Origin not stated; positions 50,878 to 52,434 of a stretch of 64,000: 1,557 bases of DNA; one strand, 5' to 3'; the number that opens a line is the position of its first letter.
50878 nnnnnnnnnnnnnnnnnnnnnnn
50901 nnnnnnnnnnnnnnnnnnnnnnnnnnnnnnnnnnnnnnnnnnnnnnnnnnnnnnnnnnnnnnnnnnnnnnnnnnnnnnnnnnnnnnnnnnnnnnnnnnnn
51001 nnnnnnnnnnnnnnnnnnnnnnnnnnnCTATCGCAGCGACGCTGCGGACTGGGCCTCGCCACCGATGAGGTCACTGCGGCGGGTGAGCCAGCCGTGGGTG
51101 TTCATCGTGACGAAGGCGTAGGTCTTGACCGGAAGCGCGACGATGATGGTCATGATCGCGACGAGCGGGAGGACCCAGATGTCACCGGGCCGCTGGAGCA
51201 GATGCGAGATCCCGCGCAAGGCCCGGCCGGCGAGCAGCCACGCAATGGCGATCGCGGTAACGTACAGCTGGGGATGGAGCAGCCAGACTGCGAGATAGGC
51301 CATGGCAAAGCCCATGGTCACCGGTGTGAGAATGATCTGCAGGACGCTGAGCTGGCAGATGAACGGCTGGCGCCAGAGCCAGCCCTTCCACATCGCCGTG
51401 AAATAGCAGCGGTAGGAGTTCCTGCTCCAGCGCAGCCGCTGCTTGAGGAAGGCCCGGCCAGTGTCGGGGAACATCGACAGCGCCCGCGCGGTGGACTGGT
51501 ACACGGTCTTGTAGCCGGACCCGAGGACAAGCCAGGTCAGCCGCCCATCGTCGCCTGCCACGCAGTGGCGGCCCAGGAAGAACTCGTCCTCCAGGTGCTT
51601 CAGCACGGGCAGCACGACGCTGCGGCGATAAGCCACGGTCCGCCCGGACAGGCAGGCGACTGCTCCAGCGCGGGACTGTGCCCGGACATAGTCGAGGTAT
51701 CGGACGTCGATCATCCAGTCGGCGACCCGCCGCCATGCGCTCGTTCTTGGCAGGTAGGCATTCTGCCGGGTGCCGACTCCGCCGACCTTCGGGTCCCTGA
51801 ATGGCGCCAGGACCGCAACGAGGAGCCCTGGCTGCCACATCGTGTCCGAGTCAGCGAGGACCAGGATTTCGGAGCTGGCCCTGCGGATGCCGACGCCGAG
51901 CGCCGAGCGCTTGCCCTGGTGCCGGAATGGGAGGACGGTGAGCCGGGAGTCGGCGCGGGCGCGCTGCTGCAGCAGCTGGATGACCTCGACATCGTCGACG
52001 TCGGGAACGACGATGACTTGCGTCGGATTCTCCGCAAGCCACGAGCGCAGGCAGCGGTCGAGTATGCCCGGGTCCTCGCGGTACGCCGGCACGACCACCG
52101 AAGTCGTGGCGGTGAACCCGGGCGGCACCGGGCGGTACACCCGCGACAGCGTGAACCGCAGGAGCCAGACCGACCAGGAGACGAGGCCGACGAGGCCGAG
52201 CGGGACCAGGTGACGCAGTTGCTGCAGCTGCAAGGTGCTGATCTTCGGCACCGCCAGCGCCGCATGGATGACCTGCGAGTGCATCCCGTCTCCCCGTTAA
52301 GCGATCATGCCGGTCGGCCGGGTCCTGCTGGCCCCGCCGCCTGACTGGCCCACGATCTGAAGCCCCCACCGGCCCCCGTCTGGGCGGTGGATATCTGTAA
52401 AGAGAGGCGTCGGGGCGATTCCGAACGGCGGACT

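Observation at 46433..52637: HAS-like processive GT2 + two beta-helix proteins + UDP-glucose dehydrogenase: a candidate glucuronate-containing exopolysaccharide system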

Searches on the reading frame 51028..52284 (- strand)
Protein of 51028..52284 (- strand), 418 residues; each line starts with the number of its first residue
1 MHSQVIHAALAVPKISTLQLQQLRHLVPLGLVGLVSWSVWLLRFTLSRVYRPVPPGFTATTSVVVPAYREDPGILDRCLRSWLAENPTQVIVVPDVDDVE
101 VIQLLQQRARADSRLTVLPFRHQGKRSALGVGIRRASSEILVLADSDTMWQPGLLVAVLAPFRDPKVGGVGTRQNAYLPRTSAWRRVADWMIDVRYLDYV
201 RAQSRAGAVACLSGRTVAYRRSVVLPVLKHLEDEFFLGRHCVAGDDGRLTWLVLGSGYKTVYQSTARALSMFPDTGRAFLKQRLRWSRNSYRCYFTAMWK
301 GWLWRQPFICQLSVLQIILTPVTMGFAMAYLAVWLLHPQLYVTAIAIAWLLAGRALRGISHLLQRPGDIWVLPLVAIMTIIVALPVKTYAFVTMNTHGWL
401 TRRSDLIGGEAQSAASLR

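Call 3: search_protein_families(library=pfam, proteins=[window:51028-52284:-], max_evalue=0.01)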
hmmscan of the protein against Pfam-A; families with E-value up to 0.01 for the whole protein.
window:51028-52284:- (418 aa): 5 families
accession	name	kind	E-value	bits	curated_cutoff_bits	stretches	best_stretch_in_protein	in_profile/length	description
PF13641.12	Glyco_tranf_2_3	-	8.2e-35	121.3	27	1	61-289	3-230/230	Glycosyltransferase like family 2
PF00535.33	Glycos_transf_2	-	2.6e-15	57.2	23.3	1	62-224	1-164/168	Glycosyl transferase family 2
PF13632.12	Glyco_trans_2_3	-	7.9e-10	39.3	27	1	141-344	2-196/198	Glycosyl transferase family group 2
PF13506.12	Glyco_transf_21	-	3.2e-08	33.7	21.7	1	125-288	18-174/174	Glycosyl transferase family 21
PF03142.21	Chitin_synth_2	-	1.3e-05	24.5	27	1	244-404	326-494/527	Chitin synthase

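Call 4: search_protein_families(library=ncbifam, proteins=[window:51028-52284:-], max_evalue=0.01)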
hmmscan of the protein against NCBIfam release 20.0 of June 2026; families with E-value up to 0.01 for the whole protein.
window:51028-52284:- (418 aa): 8 families
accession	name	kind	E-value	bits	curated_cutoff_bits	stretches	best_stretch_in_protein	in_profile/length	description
TIGR04242.1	nodulat_NodC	equivalog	1.9e-40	139.1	550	1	60-402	49-394/395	chitooligosaccharide synthase NodC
TIGR03937.1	PgaC_IcaA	equivalog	2.7e-18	66.1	422.3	1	60-340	46-317/407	poly-beta-1,6-N-acetyl-D-glucosamine synthase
TIGR03965.1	mycofact_glyco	equivalog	2e-12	46.7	280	1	51-176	64-193/467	mycofactocin biosynthesis glycosyltransferase MftF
TIGR03472.1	HpnI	equivalog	1.4e-09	37.3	310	1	133-336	122-316/373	bacteriohopanetetrol glucosamine biosynthesis glycosyltransferase HpnI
NF007986.1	PRK10714.1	equivalog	7.2e-05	21.9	529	1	61-235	8-180/316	undecaprenyl-phosphate 4-deoxy-4-formamido-L-arabinose transferase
NF041875.1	EPS_EpsD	equivalog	0.00045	19.7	370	1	62-163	2-105/325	exopolysaccharide biosynthesis glycosyltransferase EpsD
NF038299.1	EPS_HpsN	equivalog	0.00066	18.7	425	1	61-173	3-118/317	hormogonium polysaccharide biosynthesis glycosyltransferase HpsN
NF047588.1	GlcsyltransPgfSStrep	equivalog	0.0027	17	500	1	87-164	34-112/308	glycosyltransferase PgfS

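Call 5: search_solved_structures(query=window:51028-52284:-, max_evalue=0.01, show_alignments=2)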
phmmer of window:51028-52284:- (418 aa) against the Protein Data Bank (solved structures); distinct sequences matched with E-value up to 0.01: 8.
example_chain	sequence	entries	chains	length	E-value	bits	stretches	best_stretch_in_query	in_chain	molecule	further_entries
8smm_A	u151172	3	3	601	1.3e-18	70.3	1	103-408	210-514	Hyaluronan synthase 1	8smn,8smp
7sp7_A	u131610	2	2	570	1.2e-15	60.6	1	121-333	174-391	Hyaluronan synthase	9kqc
8snc_A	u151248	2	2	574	1.2e-15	60.5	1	121-333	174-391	Hyaluronan synthase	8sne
7sp6_A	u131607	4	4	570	5.6e-15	58.3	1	121-333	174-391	Hyaluronan synthase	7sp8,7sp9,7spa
8snd_A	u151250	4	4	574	5.7e-15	58.3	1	121-333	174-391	Hyaluronan synthase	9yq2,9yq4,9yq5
6yv7_B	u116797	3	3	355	4.3e-07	32.4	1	46-223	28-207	Glycosyl transferase, family 2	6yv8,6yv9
6yv7_A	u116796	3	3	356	4.3e-07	32.3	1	46-223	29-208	Glycosyl transferase, family 2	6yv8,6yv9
5hea_A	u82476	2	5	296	0.0044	19.1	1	61-149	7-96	Putative glycosyltransferase (GalT1)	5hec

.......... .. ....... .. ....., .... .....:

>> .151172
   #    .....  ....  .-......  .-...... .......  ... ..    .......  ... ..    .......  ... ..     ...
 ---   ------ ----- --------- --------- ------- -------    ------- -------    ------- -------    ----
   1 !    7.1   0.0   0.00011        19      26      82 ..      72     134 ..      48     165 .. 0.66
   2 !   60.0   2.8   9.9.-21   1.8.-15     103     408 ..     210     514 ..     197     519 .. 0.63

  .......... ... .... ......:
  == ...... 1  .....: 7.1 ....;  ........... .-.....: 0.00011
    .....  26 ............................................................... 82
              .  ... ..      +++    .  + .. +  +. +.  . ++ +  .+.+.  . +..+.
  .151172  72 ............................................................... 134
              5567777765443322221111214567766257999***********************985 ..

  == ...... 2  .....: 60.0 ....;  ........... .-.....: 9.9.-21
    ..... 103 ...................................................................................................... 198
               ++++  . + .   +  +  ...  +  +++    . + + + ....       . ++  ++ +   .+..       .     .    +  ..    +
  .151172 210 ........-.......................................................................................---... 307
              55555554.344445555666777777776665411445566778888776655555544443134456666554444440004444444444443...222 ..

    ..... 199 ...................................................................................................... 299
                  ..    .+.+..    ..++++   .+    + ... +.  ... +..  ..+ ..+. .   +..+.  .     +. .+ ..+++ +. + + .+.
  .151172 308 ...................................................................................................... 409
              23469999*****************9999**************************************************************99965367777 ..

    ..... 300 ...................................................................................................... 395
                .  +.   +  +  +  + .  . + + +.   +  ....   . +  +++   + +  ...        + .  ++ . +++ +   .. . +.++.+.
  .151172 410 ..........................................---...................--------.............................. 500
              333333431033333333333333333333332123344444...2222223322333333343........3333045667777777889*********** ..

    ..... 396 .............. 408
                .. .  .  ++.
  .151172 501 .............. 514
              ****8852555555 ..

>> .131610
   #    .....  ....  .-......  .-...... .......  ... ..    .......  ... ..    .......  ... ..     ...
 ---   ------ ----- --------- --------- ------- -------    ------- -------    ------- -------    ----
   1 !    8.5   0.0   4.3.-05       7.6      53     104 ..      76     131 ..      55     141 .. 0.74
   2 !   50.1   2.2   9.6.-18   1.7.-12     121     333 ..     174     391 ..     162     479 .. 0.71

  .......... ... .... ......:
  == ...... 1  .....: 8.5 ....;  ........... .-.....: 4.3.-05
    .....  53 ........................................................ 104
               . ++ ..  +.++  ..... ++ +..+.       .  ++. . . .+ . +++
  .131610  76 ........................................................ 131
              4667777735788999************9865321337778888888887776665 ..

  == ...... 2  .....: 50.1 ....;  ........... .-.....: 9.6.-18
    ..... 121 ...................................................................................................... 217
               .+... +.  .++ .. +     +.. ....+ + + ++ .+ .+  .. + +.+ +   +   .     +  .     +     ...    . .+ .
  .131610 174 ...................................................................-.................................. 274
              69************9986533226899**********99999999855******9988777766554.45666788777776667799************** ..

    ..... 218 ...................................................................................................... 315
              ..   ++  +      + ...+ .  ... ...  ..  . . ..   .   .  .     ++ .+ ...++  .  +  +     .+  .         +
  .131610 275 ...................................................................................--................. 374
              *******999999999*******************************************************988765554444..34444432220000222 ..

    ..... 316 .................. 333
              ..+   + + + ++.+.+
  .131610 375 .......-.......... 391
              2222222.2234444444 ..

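Call 9: find_homologous_proteins(query=window:51028-52284:-, max_evalue=1e-10)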
Query window:51028-52284:- (418 aa): 2696 proteins with E <= 1e-10 among 8000 candidates; the best 120 are listed.
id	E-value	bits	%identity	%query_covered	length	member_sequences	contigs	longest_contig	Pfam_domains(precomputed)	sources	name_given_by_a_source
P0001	1.3e-267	905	96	100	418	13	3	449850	PF13632.13,PF13506.14,PF13641.13,PF00535.33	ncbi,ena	-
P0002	5.0e-260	880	92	100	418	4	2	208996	PF13632.13,PF13506.14,PF13641.13,PF00535.33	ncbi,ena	-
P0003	3.2e-258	875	92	100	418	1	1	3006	PF13632.13,PF13506.14,PF13641.13,PF00535.33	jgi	jgi:cellulose synthase/poly-beta-1,6-N-acetylglucosamine synthase-like glycosyltransferase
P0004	2.2e-251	852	88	100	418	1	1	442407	PF13632.13,PF13506.14,PF13641.13,PF00535.33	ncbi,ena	-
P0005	1.3e-250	849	88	100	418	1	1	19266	PF13632.13,PF13506.14,PF13641.13,PF00535.33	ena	-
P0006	1.9e-245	832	86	100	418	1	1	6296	PF13632.13,PF13506.14,PF13641.13,PF00535.33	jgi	jgi:cellulose synthase/poly-beta-1,6-N-acetylglucosamine synthase-like glycosyltransferase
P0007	1.1e-244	830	87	100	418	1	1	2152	PF13632.13,PF13506.14,PF13641.13,PF00535.33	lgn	-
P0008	6.7e-243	824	86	100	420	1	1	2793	PF13632.13,PF13506.14,PF13641.13,PF00535.33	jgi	jgi:hyaluronan synthase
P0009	1.3e-242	823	85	100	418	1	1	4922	PF13632.13,PF13506.14,PF13641.13,PF00535.33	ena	-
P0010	6.0e-242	821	86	100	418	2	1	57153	PF13632.13,PF13506.14,PF13641.13,PF00535.33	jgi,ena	-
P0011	7.6e-242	821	88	97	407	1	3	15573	PF13632.13,PF13506.14,PF13641.13,PF03142.22,PF00535.33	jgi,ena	-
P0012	8.2e-242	820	85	100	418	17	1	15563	PF13632.13,PF13506.14,PF13641.13,PF00535.33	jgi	jgi:cellulose synthase/poly-beta-1,6-N-acetylglucosamine synthase-like glycosyltransferase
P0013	1.2e-240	817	84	100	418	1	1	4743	PF13632.13,PF13506.14,PF13641.13,PF00535.33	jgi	jgi:cellulose synthase/poly-beta-1,6-N-acetylglucosamine synthase-like glycosyltransferase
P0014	1.4e-240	816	84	100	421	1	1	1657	PF13632.13,PF13506.14,PF13641.13,PF00535.33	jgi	jgi:cellulose synthase/poly-beta-1,6-N-acetylglucosamine synthase-like glycosyltransferase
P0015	6.5e-240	814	84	100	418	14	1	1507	PF13632.13,PF13506.14,PF13641.13,PF00535.33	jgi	jgi:cellulose synthase/poly-beta-1,6-N-acetylglucosamine synthase-like glycosyltransferase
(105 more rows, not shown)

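Call 19: find_related_loci(query=A1, collection=genome_contigs, flank=8000)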
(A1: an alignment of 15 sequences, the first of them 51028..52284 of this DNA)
Query A1 (418 aa) in genome_contigs; peptide patterns used: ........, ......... (x = any residue, [..] = any of these).
599 stretches matched a pattern (row limit reached: there are more); 499 encode a relative of the query (tblastn E <= 1e-3); the best 80 are kept; 79 distinct loci.
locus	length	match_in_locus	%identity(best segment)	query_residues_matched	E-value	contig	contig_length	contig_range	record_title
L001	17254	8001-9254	96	1-418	0e+0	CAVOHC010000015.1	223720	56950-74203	MAG: uncultured Actinomycetota bacterium isolate MFD00008.bin.1.84 genome assembly, contig: contig_72810, whole genome s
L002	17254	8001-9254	95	1-418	0e+0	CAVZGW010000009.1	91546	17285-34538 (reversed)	MAG: uncultured Actinomycetes bacterium isolate MFD05512.bin.2.116 genome assembly, contig: contig_25188, whole genome s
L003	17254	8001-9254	92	1-418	0e+0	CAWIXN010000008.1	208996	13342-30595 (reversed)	MAG: uncultured Actinomycetota bacterium isolate MFD05580.bin.2.62 genome assembly, contig: contig_42531, whole genome s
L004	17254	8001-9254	88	1-418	0e+0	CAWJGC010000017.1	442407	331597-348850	MAG: uncultured Actinomycetota bacterium isolate MFD05377.bin.2.79 genome assembly, contig: contig_89913, whole genome s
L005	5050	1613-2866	80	1-418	0e+0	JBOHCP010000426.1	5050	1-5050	MAG: Streptosporangiaceae bacterium isolate SE1496_concoct.bin.4 NODE_1007_length_5050_cov_1.456632, whole genome shotgu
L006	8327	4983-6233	80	1-417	0e+0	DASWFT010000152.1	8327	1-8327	MAG TPA_asm: Streptosporangiaceae bacterium isolate SMAG_U2796 k141_1748363, whole genome shotgun sequence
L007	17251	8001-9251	80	1-417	0e+0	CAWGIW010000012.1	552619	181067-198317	MAG: uncultured Actinomycetes bacterium isolate MFD09603.bin.2.175 genome assembly, contig: contig_52062, whole genome s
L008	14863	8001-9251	76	1-417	0e+0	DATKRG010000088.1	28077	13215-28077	MAG TPA_asm: Streptosporangiaceae bacterium isolate SMAG_U14022 k141_689966, whole genome shotgun sequence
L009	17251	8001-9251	77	1-417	0e+0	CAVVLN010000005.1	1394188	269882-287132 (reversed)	MAG: uncultured Actinomycetota bacterium isolate MFD03399.bin.1.21 genome assembly, contig: contig_7451, whole genome sh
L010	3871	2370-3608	77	5-417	0e+0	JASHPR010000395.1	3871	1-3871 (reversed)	MAG: Streptosporangiaceae bacterium isolate JOPF054 JOPF_A10C_contig_148053, whole genome shotgun sequence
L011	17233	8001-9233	78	7-417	0e+0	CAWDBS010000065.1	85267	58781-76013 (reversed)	MAG: uncultured Actinomycetes bacterium isolate MFD01872.bin.2.21 genome assembly, contig: contig_57861, whole genome sh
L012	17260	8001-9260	76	1-418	0e+0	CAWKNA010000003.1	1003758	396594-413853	MAG: uncultured Actinomycetota bacterium isolate MFD00991.bin.1.80 genome assembly, contig: contig_25752, whole genome s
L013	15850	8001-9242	76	5-417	0e+0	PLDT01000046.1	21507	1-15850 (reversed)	MAG: Actinomycetota bacterium isolate palsa_599 73.20111000_P1S.6_contig_2833, whole genome shotgun sequence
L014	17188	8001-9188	78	22-417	0e+0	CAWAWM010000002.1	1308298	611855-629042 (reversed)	MAG: uncultured Actinomycetes bacterium isolate MFD05580.bin.1.113 genome assembly, contig: contig_12834, whole genome s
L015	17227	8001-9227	76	8-417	0e+0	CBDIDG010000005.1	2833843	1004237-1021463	MAG: Streptosporangiaceae bacterium isolate c726aee4-92dd-44ca-935b-08ce92833630 genome assembly, contig: contig_5, whol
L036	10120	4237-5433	73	19-417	0e+0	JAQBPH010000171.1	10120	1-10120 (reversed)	MAG: Chloroflexota bacterium isolate RYN_342 scaffold_1459524, whole genome shotgun sequence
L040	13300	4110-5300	70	19-417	0e+0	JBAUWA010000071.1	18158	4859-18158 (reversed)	MAG: Candidatus Dormiibacterota bacterium isolate MFD09220_ilm_asm_bin22 k127_316646, whole genome shotgun sequence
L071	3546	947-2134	64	20-417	4e-172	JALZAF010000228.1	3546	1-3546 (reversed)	MAG: Chloroflexota bacterium isolate KAP bin84 SD1490-92_k127_1047566, whole genome shotgun sequence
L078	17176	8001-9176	63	24-417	3e-164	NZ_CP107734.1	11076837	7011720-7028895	Streptomyces sp. NBC_00631 chromosome, complete genome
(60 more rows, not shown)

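Call 31: find_homologous_proteins(query=L078:11190-12470:+, max_evalue=1e-10)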
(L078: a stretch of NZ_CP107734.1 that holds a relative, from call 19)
Query L078:11190-12470:+ (427 aa): 2220 proteins with E <= 1e-10 among 8000 candidates; the best 120 are listed.
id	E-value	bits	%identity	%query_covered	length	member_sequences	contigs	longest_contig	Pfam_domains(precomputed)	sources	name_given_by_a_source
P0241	1.1e-280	949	100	100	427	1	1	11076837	PF13229.13,PF22842.4,PF05048.20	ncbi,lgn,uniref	ncbi:right-handed parallel beta-helix repeat-containing protein [Streptomyces sp. NBC_00631]|uniref:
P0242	1.1e-247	840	91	94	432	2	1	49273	PF13229.13,PF22842.4,PF05048.20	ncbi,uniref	ncbi:right-handed parallel beta-helix repeat-containing protein [Streptomyces sp. NPDC058457]|uniref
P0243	3.3e-247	839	89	95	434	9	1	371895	PF13229.13,PF22842.4,PF05048.20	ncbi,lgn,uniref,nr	ncbi:right-handed parallel beta-helix repeat-containing protein [Streptomyces shenzhenensis]|uniref:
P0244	9.0e-240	814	85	100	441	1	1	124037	PF13229.13,PF22842.4,PF05048.20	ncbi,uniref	ncbi:right-handed parallel beta-helix repeat-containing protein [Streptomyces sp. NPDC051987]|uniref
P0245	6.3e-239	811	89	94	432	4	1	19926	PF13229.13,PF22842.4,PF05048.20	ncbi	ncbi:nitrous oxide reductase family maturation protein NosD [Streptomyces sp. NPDC059627]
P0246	1.8e-238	810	88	95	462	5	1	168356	PF13229.13,PF22842.4,PF05048.20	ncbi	ncbi:right-handed parallel beta-helix repeat-containing protein [Streptomyces sp. 900105755]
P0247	5.9e-237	805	90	94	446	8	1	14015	PF13229.13,PF22842.4,PF05048.20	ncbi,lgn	ncbi:right-handed parallel beta-helix repeat-containing protein [Streptomyces sp. NPDC002172]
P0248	3.2e-235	799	82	100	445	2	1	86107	PF13229.13,PF22842.4,PF05048.20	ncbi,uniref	ncbi:right-handed parallel beta-helix repeat-containing protein [Streptomyces sp. NPDC047061]|uniref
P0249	7.2e-234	795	88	94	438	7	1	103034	PF13229.13,PF22842.4,PF05048.20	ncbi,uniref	ncbi:nitrous oxide reductase family maturation protein NosD [Streptomyces sp. NPDC090493]|uniref:rig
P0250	1.6e-233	794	87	95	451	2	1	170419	PF13229.13,PF22842.4,PF05048.20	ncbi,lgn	ncbi:right-handed parallel beta-helix repeat-containing protein [Streptomyces sp. 900105755]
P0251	7.5e-233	791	86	94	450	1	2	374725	PF13229.13,PF22842.4,PF05048.20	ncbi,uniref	ncbi:right-handed parallel beta-helix repeat-containing protein [Streptomyces sp. NPDC048278]|uniref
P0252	8.4e-229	778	88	93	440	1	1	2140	PF13229.13,PF22842.4,PF05048.20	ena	-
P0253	7.1e-225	765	86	92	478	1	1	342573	PF13229.13,PF22842.4,PF05048.20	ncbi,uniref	ncbi:right-handed parallel beta-helix repeat-containing protein [Streptomyces sp. NPDC086777]|uniref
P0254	1.5e-221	754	85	93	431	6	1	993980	PF13229.13,PF22842.4,PF05048.20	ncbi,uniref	ncbi:nitrous oxide reductase family maturation protein NosD [Streptomyces sp. NPDC048254]|uniref:rig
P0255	4.7e-221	752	85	93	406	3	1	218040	PF13229.13,PF22842.4,PF05048.20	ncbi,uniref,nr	ncbi:hypothetical protein GCM10011578_072620 [Streptomyces fuscichromogenes]|uniref:Right handed bet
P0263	8.4e-201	686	79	92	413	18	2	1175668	PF13229.13,PF22842.4,PF05048.20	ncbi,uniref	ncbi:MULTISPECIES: nitrous oxide reductase family maturation protein NosD [unclassified Streptomyces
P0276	6.4e-148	511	63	91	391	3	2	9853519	PF13229.13,PF22842.4,PF05048.20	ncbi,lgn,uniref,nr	ncbi:right-handed parallel beta-helix repeat-containing protein [Streptomyces sp. NBC_00286]|uniref:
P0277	1.2e-147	510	68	77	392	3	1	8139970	PF13229.13,PF22842.4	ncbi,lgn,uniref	ncbi:right-handed parallel beta-helix repeat-containing protein [Streptomyces sp. SAI-229]|uniref:ri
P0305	3.3e-141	489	60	90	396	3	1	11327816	PF13229.13,PF22842.4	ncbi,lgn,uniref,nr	ncbi:right-handed parallel beta-helix repeat-containing protein [Streptomyces sp. NBC_01314]|uniref:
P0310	5.7e-140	485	67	73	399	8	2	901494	PF13229.13,PF22842.4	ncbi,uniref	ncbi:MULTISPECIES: right-handed parallel beta-helix repeat-containing protein [unclassified Streptom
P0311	6.6e-140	485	61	90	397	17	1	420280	PF13229.13,PF22842.4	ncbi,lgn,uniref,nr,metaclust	ncbi:hypothetical protein IQ62_33515 [Streptomyces scabiei]|uniref:right-handed parallel beta-helix 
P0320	4.5e-138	479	59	95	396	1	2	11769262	PF13229.13,PF22842.4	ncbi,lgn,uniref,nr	ncbi:right-handed parallel beta-helix repeat-containing protein [Streptomyces canus]|uniref:right-ha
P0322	9.8e-138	478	62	82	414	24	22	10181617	PF13229.13,PF22842.4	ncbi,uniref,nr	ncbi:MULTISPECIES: right-handed parallel beta-helix repeat-containing protein [Streptomyces]|uniref:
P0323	4.8e-137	476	63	80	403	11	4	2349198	PF13229.13,PF22842.4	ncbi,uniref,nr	ncbi:right-handed parallel beta-helix repeat-containing protein [Streptomyces asoensis]|uniref:right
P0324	1.4e-136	474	62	79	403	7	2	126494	PF13229.13,PF22842.4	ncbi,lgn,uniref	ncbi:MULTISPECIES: hypothetical protein [unclassified Streptomyces]|uniref:right-handed parallel bet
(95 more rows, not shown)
